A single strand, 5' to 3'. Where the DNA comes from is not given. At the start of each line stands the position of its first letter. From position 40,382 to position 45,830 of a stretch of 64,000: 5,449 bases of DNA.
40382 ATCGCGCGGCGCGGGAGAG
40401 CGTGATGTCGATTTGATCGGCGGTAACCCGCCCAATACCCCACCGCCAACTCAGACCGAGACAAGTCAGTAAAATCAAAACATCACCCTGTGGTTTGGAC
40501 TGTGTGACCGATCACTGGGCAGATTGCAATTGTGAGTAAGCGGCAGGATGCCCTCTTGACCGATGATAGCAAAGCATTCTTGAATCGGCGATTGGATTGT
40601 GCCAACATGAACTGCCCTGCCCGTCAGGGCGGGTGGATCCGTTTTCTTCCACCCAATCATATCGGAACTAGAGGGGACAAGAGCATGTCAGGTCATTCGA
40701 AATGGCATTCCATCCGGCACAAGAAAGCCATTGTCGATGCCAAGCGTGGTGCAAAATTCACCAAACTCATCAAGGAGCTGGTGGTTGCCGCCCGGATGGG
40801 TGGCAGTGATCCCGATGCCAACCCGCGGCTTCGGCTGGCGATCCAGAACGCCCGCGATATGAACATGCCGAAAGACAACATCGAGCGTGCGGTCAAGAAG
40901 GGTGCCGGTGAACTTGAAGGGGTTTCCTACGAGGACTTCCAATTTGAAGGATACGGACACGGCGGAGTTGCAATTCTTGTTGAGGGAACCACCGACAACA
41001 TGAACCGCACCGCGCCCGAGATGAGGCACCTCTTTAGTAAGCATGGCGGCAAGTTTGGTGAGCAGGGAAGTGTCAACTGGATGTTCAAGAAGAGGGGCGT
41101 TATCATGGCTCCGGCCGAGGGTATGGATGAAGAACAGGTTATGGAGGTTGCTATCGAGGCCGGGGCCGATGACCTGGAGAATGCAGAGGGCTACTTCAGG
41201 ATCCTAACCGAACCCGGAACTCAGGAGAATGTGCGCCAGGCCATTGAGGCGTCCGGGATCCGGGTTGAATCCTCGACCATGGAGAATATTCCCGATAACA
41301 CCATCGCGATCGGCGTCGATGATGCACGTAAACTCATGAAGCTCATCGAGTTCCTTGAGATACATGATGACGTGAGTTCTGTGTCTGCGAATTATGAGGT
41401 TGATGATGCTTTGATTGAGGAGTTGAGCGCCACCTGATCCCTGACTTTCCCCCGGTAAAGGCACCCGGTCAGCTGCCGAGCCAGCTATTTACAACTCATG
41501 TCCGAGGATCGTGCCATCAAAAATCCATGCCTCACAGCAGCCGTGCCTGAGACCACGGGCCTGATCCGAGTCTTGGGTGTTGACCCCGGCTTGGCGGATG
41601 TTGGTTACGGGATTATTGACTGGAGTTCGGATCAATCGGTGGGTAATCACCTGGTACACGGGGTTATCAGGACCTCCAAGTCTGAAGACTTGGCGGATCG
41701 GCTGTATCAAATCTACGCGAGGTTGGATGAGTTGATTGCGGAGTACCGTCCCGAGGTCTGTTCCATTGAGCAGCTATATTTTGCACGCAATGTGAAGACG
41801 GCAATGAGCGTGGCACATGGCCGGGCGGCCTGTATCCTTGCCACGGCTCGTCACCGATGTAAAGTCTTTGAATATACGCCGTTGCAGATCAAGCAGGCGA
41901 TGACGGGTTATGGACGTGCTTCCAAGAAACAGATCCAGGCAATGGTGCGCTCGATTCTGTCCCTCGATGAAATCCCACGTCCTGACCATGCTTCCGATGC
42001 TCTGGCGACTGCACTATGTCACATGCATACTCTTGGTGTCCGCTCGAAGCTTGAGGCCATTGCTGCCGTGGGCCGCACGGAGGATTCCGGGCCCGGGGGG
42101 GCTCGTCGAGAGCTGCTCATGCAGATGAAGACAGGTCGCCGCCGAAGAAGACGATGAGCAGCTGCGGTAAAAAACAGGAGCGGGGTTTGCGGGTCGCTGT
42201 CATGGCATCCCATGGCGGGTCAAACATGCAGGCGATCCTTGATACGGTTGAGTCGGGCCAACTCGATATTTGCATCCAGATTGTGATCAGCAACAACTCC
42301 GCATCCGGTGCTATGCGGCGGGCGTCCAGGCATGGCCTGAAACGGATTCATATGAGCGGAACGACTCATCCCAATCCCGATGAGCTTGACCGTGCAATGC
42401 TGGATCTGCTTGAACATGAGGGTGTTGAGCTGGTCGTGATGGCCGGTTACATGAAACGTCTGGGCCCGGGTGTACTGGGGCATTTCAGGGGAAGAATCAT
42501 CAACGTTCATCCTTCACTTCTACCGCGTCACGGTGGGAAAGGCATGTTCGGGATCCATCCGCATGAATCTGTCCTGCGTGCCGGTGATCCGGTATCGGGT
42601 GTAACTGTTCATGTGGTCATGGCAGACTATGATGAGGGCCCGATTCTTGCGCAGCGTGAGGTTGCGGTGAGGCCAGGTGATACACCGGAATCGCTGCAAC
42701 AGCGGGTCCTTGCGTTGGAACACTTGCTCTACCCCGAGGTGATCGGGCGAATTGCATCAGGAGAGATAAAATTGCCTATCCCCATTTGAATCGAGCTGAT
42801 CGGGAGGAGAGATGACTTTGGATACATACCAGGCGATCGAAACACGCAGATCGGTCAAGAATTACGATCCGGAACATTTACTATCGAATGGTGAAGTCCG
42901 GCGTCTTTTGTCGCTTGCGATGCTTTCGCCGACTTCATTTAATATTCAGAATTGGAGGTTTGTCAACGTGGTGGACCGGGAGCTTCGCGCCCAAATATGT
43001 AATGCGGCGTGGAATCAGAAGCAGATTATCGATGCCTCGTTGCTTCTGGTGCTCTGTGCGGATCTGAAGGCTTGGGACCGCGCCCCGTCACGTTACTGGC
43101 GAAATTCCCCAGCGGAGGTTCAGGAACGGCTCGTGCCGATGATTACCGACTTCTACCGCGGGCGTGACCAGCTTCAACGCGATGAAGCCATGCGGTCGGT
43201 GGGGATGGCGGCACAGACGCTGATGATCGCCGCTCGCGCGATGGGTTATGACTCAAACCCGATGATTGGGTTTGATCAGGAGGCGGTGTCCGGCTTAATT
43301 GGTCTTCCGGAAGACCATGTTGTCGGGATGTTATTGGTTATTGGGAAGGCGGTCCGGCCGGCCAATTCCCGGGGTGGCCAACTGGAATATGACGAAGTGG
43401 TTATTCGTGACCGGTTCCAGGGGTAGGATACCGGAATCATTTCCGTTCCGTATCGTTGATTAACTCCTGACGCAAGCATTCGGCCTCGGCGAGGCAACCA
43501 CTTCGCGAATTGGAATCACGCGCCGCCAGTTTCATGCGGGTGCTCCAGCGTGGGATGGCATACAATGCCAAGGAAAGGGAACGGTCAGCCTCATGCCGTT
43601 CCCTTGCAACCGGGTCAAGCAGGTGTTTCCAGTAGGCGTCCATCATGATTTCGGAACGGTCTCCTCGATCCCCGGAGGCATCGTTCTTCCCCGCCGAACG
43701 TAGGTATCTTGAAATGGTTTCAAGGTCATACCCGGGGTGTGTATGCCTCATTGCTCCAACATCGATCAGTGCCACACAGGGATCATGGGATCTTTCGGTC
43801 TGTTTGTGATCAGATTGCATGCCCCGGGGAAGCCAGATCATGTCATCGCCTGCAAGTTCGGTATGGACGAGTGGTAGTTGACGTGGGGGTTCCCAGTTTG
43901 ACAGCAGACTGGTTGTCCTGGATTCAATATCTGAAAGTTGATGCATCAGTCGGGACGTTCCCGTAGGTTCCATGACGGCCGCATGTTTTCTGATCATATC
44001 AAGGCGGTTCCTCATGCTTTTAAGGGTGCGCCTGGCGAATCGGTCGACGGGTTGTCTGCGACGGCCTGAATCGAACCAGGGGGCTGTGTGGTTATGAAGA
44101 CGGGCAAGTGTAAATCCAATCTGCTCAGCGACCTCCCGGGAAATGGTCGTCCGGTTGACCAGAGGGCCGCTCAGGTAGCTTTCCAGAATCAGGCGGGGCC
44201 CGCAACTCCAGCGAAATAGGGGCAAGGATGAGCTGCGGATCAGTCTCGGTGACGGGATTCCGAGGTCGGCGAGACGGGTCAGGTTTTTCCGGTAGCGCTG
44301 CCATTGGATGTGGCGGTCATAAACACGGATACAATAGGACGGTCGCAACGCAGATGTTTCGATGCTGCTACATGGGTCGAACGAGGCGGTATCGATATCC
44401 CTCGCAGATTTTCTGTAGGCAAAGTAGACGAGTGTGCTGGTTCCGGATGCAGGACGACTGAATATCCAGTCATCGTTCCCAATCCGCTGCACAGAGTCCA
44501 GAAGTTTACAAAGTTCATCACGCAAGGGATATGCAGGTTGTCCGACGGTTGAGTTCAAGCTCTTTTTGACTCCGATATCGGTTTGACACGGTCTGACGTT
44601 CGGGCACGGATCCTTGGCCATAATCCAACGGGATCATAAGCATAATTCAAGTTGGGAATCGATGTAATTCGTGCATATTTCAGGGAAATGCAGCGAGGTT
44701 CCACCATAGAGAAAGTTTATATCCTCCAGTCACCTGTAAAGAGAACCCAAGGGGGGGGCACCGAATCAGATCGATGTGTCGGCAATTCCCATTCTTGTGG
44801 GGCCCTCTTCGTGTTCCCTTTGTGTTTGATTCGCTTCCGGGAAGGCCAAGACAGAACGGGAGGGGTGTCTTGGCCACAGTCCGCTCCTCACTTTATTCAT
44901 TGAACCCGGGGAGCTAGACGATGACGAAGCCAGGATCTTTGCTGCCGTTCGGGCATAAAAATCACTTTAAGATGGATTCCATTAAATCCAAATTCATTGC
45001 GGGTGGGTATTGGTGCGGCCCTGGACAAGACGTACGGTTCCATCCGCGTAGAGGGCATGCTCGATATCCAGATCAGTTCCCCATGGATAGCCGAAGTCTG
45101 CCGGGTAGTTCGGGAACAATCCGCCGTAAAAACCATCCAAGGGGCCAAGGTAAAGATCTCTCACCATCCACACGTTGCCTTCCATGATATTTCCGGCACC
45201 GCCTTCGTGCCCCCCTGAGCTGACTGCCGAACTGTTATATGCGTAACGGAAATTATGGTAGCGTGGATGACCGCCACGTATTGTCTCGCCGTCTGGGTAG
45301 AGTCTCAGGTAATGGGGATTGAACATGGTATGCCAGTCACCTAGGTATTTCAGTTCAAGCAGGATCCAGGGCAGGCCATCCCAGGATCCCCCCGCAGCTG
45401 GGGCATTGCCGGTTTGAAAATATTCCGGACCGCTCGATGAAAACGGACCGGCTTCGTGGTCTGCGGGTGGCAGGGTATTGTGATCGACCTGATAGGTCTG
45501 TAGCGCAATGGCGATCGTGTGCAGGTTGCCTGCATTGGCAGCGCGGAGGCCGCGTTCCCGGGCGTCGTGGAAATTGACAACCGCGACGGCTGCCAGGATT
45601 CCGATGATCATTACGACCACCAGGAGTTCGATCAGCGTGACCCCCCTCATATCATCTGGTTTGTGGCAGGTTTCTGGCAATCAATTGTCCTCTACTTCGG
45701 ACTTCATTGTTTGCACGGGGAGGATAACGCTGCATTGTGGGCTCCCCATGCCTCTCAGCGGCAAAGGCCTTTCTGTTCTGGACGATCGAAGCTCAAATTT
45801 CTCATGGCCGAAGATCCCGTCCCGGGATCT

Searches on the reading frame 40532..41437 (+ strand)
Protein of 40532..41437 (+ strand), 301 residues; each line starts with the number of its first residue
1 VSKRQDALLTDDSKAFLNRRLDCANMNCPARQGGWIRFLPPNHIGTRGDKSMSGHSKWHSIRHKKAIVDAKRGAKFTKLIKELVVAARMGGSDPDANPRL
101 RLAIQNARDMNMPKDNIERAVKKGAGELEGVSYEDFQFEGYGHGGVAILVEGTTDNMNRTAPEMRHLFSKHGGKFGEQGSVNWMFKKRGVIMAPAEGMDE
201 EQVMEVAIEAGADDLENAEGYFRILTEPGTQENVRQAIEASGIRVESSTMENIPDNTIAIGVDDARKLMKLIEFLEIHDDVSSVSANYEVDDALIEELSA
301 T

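Call 3: search_protein_families(library=pfam, proteins=[window:40532-41437:+], max_evalue=0.01)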
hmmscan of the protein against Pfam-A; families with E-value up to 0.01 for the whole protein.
window:40532-41437:+ (301 aa): 2 families
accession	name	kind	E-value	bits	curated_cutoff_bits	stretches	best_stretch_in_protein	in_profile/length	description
PF01709.26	Transcrip_reg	-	6.1e-52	176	27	1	133-287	1-159/160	TACO1/YebC second and third domain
PF20772.2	TACO1_YebC_N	-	8.7e-32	109.9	36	1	56-127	1-73/73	TACO1/YebC protein N-terminal domain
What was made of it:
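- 40617..40646 (+): Terminator-like hairpin between the secretin stop and the probable true yebC start (about 40685); possible end of the transcription unit. The YebC Pfam domain starts at residue 56 of the GTG-started ORF (call 3).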

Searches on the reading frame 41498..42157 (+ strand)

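Call 3: search_protein_families(library=pfam, proteins=[window:41498-42157:+], max_evalue=0.01)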
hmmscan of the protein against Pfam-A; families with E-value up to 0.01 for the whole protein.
window:41498-42157:+ (219 aa): 1 family
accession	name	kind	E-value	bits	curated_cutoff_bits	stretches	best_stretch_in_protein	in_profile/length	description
PF02075.23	RuvC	-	7.1e-48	162.7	22.2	1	25-175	1-148/148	Crossover junction endodeoxyribonuclease RuvC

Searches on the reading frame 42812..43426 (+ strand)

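Call 25: search_protein_families(library=pfam, proteins=[window:42812-43426:+], max_evalue=0.001)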
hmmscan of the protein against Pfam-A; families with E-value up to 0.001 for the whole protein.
window:42812-43426:+ (204 aa): 2 families
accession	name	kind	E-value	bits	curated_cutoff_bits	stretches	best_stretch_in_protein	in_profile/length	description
PF00881.29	Nitroreductase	-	1.1e-29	104.2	23.5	1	9-179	1-167/167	Nitroreductase family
PF14512.11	TM1586_NiRdase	-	7.4e-06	26.2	27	0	28-65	159-195/215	Putative TM nitroreductase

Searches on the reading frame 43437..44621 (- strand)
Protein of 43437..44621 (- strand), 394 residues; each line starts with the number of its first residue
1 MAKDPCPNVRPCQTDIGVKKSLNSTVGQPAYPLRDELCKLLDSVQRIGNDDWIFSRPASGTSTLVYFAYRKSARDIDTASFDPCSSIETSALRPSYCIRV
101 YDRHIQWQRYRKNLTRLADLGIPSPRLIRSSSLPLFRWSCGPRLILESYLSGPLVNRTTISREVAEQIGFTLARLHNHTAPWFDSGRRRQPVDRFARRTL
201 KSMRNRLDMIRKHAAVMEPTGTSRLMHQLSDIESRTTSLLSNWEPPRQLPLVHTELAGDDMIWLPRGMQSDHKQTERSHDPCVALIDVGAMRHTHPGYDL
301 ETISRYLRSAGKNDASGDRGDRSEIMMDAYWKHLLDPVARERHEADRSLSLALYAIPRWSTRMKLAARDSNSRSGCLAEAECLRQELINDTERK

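Call 25: search_protein_families(library=pfam, proteins=[window:43437-44621:-], max_evalue=0.001)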
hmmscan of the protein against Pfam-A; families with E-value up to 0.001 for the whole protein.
window:43437-44621:- (394 aa): 1 family
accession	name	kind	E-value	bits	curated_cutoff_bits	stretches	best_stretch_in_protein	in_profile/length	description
PF01636.29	APH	-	5.2e-05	23.6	23.2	1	95-301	22-207/239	Phosphotransferase enzyme family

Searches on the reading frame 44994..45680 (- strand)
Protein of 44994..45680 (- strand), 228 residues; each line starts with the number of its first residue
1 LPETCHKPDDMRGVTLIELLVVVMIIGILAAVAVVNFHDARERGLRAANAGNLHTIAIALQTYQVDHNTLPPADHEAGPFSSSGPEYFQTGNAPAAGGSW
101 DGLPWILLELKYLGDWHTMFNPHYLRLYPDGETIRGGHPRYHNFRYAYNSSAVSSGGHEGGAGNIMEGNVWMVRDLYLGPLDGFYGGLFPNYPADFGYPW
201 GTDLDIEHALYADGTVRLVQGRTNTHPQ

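Call 25: search_protein_families(library=pfam, proteins=[window:44994-45680:-], max_evalue=0.001)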
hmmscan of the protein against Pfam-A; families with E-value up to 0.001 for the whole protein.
window:44994-45680:- (228 aa): 1 family
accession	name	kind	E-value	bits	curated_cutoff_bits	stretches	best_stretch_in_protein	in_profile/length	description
PF07963.17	N_methyl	-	4e-06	26.6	21.2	1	12-33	5-26/27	Prokaryotic N-terminal methylation motif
